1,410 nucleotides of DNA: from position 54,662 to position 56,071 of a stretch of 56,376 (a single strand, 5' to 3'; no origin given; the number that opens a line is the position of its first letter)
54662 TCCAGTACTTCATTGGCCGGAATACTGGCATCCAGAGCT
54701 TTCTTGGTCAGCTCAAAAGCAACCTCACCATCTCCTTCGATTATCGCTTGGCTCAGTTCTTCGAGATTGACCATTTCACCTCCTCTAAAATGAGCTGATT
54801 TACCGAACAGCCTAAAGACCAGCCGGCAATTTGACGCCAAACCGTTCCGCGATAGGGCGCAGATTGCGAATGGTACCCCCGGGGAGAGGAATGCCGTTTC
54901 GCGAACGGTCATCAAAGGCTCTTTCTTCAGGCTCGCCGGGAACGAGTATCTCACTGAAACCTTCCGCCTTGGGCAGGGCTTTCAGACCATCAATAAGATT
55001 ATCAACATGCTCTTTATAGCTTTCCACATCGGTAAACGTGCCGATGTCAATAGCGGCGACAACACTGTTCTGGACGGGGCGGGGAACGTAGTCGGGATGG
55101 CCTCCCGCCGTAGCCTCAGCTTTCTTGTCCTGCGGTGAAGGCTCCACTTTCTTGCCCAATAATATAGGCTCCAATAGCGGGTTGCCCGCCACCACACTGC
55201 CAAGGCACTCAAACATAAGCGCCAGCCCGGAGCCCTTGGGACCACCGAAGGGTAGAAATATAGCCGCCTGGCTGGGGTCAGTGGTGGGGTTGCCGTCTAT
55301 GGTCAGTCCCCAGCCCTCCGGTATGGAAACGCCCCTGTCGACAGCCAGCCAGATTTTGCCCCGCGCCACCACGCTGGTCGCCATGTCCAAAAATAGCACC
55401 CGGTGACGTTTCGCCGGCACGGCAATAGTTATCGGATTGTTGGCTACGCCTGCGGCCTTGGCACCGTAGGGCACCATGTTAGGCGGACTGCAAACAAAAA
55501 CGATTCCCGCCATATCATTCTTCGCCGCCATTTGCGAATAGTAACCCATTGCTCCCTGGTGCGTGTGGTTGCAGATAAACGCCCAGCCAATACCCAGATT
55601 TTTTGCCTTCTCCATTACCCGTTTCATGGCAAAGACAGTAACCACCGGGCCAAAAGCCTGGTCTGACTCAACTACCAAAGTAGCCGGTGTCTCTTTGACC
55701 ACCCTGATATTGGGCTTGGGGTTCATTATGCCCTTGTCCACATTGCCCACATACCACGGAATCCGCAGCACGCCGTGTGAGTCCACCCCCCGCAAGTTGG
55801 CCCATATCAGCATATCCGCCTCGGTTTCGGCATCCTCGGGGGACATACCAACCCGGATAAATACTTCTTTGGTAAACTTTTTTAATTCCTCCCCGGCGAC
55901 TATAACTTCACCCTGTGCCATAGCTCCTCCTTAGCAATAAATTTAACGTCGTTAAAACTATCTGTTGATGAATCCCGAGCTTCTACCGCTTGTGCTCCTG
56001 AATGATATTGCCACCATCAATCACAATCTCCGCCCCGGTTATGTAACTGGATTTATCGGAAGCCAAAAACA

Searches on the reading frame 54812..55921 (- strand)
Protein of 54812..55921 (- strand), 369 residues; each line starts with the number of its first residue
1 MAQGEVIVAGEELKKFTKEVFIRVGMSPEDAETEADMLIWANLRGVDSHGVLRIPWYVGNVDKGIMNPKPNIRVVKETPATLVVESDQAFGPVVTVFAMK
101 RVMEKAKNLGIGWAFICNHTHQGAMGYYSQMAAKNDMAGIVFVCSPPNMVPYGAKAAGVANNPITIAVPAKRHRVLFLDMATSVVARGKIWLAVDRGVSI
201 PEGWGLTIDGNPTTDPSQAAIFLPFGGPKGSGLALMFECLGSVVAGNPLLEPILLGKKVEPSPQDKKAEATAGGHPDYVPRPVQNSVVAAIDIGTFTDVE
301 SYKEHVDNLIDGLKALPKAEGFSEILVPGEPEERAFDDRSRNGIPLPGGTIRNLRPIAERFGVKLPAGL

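Call 46: search_protein_families(library=pfam, proteins=[window:54812-55921:-])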
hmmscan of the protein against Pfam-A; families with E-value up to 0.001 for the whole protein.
window:54812-55921:- (369 aa): 1 family
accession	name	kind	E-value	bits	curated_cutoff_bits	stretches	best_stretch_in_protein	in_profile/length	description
PF02615.19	Ldh_2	-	9.7e-107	357.4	38.8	1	10-354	3-332/333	Malate/L-lactate dehydrogenase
